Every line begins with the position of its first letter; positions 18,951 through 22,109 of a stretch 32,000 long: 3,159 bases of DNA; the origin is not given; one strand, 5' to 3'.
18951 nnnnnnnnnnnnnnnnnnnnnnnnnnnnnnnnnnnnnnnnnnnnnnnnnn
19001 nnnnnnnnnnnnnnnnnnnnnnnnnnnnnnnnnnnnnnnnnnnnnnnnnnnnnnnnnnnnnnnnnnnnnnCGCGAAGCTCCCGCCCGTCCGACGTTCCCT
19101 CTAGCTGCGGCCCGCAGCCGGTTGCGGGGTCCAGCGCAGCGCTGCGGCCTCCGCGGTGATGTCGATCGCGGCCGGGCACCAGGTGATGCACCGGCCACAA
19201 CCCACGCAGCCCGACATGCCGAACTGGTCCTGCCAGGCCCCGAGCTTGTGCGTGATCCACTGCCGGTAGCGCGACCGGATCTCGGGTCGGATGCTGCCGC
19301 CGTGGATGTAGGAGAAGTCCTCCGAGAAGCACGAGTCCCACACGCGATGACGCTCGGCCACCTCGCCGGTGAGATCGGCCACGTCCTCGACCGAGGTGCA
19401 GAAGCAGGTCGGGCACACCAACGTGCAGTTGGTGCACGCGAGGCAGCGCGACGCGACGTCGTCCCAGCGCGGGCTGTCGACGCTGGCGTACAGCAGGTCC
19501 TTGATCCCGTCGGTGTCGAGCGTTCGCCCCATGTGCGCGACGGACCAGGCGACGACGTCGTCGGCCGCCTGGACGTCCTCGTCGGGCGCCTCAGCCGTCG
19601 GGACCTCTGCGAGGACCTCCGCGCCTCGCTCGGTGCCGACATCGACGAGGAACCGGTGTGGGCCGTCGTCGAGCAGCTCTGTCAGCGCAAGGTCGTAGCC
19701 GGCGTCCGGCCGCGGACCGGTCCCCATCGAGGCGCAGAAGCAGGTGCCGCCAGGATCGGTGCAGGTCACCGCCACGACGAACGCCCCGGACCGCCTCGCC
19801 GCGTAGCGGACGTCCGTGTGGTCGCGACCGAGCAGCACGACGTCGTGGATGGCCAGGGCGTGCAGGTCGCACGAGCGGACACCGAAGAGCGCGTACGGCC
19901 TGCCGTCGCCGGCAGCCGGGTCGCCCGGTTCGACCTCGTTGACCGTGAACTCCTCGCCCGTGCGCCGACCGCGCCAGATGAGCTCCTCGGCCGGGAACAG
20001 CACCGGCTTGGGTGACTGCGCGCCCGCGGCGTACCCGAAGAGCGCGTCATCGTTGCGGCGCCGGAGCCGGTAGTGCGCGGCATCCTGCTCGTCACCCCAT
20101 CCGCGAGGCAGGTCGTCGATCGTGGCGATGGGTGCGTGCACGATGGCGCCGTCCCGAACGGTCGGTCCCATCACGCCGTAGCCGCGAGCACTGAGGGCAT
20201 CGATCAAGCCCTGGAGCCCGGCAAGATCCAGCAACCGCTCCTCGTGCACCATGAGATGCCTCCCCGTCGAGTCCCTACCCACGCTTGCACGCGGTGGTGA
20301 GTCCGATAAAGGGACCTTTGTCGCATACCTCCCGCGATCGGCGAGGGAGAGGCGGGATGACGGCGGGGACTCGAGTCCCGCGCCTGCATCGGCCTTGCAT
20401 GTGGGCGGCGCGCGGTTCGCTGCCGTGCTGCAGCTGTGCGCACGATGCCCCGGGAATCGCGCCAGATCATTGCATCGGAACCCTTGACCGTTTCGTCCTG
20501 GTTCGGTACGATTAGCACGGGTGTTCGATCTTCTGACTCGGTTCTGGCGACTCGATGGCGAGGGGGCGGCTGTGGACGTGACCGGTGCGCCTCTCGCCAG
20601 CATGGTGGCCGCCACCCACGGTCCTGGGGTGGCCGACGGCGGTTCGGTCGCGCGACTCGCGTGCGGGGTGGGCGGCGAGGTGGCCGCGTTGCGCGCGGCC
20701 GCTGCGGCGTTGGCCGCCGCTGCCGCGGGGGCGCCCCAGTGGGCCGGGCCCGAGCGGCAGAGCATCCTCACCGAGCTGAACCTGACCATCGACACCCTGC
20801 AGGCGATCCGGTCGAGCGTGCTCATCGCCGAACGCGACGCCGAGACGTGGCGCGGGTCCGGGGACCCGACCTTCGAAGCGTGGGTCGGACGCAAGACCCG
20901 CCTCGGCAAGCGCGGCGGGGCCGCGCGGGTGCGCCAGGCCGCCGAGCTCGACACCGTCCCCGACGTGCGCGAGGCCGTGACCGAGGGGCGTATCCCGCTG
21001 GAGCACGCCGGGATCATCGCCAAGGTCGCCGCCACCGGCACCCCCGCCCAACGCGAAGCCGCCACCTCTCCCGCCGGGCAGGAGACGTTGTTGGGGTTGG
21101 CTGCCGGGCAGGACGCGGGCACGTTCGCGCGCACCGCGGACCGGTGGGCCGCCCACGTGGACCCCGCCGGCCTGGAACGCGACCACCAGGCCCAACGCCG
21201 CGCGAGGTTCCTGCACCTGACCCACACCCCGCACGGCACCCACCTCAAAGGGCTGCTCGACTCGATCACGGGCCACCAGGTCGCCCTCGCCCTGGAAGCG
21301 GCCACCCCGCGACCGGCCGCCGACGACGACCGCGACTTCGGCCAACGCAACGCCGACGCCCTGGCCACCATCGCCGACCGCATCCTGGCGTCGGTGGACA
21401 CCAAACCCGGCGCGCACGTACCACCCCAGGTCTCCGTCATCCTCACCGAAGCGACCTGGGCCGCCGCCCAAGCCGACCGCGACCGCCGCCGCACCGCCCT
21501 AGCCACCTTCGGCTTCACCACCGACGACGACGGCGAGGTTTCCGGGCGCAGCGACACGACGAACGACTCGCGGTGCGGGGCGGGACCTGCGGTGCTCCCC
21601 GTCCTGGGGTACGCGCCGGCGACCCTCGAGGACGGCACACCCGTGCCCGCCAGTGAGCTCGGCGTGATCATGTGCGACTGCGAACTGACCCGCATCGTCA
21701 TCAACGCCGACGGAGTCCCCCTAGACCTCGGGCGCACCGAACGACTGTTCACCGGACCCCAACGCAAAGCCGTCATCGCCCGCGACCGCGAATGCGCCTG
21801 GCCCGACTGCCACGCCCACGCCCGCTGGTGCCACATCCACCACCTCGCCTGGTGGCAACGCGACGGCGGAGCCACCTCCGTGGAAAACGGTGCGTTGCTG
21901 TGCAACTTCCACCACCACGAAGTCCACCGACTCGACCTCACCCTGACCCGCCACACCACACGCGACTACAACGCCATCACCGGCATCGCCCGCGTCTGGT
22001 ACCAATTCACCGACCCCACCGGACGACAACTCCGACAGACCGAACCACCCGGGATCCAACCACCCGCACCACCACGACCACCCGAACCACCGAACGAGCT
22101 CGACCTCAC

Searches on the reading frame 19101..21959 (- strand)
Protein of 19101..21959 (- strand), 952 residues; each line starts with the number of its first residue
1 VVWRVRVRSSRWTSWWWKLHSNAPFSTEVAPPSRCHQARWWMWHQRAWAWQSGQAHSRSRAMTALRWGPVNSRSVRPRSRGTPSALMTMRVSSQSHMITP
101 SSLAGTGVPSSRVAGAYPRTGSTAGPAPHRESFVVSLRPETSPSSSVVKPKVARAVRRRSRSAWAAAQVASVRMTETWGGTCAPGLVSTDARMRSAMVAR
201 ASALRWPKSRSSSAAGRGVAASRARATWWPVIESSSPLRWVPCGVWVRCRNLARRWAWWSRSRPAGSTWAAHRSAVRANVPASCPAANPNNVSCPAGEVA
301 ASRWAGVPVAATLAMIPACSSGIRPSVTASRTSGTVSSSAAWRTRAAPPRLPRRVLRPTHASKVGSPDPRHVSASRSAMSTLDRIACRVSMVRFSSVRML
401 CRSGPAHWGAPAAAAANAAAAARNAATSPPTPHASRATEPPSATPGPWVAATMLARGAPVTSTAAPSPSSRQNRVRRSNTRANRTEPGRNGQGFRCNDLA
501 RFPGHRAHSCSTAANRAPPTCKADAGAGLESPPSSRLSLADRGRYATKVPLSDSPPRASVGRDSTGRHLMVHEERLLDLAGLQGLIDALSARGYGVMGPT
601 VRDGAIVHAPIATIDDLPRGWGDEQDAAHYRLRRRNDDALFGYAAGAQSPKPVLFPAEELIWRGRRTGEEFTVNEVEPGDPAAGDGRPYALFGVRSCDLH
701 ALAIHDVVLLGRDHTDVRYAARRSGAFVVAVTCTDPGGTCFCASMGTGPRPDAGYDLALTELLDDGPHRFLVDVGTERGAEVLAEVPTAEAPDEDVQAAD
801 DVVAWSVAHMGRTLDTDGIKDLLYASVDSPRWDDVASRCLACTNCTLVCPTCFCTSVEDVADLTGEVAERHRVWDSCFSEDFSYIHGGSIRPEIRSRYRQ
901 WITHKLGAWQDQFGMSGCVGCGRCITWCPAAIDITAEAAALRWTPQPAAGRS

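Call 9: search_protein_families(library=pfam, proteins=[window:19101-21959:-], max_evalue=0.01)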
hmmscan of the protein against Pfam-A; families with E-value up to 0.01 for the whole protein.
window:19101-21959:- (952 aa): 10 families
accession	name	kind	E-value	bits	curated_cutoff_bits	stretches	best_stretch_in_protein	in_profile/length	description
PF17179.9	Fer4_22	-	1.1e-32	113.1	27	1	838-932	1-95/95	4Fe-4S dicluster domain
PF13534.11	Fer4_17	-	4.1e-06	27.7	22.2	0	826-851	33-58/61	4Fe-4S dicluster domain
PF12838.12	Fer4_7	-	2.3e-05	25.2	27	0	912-931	32-51/52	4Fe-4S dicluster domain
PF13746.11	Fer4_18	-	3e-05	24.6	27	0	899-935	42-78/114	4Fe-4S dicluster domain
PF13237.11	Fer4_10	-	3.4e-05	24.1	25.5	1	916-940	7-34/53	4Fe-4S dicluster domain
PF13183.11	Fer4_8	-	5.7e-05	24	27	1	836-932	2-68/68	4Fe-4S dicluster domain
PF12797.12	Fer4_2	-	0.00033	20.9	24.5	0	836-851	7-22/22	4Fe-4S binding domain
PF25160.1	LdpA_Fe-S-bd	-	0.0034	17.6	27.6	1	916-931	26-41/49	LdpA Fe-S cluster-binding domain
PF14697.11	Fer4_21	-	0.0043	17.6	35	0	917-932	7-26/59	4Fe-4S dicluster domain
PF13187.11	Fer4_9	-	0.0047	17.4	27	0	838-930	1-49/52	4Fe-4S dicluster domain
